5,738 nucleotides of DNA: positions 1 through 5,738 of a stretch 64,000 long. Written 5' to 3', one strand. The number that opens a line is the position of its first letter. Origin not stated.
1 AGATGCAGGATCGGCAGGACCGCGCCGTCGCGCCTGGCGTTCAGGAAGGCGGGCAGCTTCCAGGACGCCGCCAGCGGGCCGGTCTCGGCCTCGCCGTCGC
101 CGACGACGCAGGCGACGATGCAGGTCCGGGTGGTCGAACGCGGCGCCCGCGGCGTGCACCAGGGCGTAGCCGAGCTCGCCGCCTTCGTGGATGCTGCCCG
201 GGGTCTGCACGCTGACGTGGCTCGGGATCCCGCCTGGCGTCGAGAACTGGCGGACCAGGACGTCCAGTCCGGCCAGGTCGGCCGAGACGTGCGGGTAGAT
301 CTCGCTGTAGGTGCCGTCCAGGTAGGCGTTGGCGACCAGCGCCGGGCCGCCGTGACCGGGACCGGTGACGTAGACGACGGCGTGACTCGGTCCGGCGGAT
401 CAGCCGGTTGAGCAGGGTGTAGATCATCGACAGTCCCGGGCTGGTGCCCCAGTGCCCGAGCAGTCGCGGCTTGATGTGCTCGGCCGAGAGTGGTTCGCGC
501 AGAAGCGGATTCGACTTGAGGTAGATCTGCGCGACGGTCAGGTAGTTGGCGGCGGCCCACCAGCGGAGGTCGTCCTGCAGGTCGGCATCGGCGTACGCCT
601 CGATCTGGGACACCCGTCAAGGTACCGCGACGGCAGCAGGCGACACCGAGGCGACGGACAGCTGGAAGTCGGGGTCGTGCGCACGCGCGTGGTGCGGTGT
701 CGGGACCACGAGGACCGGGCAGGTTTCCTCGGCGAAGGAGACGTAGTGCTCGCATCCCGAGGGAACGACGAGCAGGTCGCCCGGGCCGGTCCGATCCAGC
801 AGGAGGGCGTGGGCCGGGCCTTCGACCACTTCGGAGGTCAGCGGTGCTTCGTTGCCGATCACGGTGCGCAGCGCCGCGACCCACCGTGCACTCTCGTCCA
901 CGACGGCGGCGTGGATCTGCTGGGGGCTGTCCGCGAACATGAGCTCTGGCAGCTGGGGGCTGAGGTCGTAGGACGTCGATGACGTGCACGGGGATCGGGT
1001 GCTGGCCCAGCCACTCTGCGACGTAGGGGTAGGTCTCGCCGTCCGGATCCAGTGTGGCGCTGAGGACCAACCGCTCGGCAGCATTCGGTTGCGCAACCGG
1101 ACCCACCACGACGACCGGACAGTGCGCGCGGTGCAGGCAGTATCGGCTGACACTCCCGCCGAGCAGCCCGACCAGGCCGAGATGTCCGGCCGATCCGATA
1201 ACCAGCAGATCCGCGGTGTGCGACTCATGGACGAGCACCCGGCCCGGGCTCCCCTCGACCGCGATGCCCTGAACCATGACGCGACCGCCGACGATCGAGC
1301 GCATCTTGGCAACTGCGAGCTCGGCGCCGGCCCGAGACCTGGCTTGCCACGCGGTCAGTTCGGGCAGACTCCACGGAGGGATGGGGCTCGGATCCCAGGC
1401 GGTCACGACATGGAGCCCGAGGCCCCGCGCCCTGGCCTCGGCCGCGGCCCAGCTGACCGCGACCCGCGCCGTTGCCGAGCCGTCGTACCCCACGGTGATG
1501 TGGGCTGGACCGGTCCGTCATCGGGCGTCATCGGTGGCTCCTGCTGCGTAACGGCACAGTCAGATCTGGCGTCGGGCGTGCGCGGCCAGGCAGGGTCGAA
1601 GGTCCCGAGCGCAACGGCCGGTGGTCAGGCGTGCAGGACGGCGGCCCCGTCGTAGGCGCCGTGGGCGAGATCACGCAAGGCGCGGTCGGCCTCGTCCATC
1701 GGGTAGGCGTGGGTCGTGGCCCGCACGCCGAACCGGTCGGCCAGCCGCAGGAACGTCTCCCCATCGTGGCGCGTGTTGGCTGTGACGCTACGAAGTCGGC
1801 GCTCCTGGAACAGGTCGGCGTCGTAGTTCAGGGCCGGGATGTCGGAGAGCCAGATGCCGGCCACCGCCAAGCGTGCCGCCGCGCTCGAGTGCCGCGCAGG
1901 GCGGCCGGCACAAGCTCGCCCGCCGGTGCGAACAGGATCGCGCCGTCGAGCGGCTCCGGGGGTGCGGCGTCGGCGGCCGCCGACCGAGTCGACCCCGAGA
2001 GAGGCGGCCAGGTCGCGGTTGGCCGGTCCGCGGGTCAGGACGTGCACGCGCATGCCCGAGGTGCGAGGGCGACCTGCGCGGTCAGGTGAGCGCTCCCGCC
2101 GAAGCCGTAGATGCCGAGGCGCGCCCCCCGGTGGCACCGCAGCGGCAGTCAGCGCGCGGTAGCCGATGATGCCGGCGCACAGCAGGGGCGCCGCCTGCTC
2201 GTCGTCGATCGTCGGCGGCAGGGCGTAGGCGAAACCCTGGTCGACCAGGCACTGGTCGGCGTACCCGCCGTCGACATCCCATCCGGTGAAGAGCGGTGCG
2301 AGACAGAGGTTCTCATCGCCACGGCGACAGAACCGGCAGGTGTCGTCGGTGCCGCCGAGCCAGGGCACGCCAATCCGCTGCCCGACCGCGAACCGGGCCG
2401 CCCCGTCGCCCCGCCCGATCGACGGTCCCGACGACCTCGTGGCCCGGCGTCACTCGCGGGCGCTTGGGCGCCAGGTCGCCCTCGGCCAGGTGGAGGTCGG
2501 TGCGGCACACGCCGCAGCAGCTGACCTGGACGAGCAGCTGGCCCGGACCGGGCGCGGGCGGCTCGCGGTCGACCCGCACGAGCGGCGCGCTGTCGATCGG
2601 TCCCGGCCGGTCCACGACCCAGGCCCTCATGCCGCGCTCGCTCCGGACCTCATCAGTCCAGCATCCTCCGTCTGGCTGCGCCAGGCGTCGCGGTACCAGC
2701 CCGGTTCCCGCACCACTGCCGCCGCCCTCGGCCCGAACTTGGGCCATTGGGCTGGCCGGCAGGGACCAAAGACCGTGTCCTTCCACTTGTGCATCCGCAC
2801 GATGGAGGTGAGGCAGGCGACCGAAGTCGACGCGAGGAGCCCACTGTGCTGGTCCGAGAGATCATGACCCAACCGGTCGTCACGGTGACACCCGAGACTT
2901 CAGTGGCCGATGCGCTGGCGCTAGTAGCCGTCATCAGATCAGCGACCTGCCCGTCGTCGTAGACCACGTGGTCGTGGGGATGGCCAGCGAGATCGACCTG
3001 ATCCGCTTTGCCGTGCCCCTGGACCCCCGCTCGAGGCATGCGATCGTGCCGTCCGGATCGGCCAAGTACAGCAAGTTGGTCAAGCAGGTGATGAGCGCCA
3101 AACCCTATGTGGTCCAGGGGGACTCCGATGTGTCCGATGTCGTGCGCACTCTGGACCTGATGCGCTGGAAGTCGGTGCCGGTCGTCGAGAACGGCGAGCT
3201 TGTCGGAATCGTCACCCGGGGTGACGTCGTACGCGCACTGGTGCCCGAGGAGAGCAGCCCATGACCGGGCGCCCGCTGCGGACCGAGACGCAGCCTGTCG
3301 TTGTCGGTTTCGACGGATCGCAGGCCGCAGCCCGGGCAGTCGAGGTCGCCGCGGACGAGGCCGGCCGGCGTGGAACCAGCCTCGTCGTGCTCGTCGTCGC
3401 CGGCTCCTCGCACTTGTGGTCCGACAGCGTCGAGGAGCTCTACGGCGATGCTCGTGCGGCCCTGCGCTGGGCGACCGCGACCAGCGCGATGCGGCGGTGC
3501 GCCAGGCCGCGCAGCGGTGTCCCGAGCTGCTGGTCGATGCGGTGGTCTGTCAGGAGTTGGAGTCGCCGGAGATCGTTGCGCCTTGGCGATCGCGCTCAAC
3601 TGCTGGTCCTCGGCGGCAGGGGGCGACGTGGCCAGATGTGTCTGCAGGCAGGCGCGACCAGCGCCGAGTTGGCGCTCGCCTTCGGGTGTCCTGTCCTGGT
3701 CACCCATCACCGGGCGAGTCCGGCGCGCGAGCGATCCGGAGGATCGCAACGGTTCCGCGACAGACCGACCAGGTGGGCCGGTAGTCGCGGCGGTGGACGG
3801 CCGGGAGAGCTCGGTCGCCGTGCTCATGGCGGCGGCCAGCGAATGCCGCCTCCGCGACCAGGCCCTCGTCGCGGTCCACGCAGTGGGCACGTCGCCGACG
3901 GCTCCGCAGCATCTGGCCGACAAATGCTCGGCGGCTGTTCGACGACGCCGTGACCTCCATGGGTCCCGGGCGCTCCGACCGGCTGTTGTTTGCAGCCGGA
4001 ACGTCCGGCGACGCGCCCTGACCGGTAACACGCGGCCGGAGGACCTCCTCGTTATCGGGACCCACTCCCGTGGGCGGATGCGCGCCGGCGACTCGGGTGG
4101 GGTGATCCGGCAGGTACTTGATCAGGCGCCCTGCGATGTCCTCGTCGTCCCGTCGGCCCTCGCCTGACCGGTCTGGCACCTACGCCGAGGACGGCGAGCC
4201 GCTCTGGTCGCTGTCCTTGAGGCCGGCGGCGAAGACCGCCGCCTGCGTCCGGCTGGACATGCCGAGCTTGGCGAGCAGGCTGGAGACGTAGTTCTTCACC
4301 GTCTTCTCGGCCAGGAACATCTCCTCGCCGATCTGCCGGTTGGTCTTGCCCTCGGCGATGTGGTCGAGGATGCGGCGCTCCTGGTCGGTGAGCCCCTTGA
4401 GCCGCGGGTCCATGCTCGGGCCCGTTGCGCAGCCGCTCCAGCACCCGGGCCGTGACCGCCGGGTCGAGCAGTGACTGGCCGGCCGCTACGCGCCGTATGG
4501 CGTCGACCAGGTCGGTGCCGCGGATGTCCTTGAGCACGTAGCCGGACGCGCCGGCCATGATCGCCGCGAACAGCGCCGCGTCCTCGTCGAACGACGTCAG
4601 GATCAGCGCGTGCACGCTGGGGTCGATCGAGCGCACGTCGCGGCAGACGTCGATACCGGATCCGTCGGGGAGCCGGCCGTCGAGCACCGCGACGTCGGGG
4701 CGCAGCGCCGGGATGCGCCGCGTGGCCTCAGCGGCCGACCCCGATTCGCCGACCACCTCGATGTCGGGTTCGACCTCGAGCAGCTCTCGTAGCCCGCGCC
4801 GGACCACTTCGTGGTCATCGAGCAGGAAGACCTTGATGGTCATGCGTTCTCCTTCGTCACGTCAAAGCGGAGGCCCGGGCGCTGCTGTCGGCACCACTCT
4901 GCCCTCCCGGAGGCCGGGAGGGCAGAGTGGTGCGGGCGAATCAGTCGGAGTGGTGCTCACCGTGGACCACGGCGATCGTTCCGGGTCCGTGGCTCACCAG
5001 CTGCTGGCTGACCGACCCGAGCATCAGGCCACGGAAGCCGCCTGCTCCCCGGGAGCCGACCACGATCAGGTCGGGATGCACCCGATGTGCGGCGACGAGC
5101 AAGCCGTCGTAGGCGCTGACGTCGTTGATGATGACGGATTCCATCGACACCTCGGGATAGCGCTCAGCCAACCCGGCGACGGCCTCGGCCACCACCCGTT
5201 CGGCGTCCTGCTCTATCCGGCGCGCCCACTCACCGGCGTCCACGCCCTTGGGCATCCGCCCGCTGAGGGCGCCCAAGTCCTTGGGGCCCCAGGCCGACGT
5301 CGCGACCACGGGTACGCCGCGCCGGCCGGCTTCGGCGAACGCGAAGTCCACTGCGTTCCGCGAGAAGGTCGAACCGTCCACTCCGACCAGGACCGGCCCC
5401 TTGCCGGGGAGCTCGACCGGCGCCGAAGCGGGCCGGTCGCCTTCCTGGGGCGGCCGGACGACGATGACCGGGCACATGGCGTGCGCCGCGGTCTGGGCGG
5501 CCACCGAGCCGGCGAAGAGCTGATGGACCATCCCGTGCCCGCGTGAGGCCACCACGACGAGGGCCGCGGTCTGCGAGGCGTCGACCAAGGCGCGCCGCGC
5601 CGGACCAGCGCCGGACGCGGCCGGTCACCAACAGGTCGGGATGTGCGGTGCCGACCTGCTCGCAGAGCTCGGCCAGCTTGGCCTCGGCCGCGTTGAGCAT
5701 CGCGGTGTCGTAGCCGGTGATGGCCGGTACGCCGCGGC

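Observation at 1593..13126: Compact DosR/DevR-type dormancy island wired by a recurring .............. palindrome, with an orphan regulator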

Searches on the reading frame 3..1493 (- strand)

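Call 9: search_protein_families(library=pfam, proteins=[window:3-1493:-], max_evalue=0.01)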
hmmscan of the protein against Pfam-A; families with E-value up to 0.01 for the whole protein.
window:3-1493:- (497 aa): 3 families
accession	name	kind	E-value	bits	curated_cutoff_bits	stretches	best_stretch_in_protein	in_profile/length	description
PF00582.32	Usp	-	1.5e-26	94.1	24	1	2-130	8-140/141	Universal stress protein family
PF09364.15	XFP_N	-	3e-13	49.8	23.7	1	458-497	159-198/364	XFP N-terminal domain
PF06528.17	Phage_P2_GpE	-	0.0079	16.1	23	0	33-55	10-34/37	Phage P2 GpE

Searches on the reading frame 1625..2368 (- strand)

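Call 8: search_protein_families(library=pfam, proteins=[window:1625-2368:-], max_evalue=0.01)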
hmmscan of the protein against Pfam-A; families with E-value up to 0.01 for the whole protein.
window:1625-2368:- (247 aa): 1 family
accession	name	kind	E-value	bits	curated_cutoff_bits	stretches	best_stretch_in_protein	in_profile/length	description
PF08240.17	ADH_N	-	0.0011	19.6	23.5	1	9-51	67-103/104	Alcohol dehydrogenase GroES-like domain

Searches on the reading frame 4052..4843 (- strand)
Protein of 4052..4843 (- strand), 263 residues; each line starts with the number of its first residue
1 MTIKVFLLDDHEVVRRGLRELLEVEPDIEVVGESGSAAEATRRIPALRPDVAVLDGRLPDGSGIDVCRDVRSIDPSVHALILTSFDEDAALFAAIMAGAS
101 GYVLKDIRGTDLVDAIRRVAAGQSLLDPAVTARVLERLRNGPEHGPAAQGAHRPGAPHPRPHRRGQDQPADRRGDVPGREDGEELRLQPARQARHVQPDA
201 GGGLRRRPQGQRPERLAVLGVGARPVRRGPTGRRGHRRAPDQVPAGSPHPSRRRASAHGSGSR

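Call 8: search_protein_families(library=pfam, proteins=[window:4052-4843:-], max_evalue=0.01)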
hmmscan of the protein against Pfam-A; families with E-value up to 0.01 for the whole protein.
window:4052-4843:- (263 aa): 1 family
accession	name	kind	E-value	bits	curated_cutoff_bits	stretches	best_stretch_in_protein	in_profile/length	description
PF00072.30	Response_reg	-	1e-21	77.6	30.2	1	5-117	1-111/111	Response regulator receiver domain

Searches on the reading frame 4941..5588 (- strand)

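Call 8: search_protein_families(library=pfam, proteins=[window:4941-5588:-], max_evalue=0.01)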
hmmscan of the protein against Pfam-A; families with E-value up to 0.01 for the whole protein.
window:4941-5588:- (215 aa): 1 family
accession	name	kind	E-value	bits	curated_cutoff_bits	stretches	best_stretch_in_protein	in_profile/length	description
PF00582.32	Usp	-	1.9e-32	113.2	24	2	65-209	4-141/141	Universal stress protein family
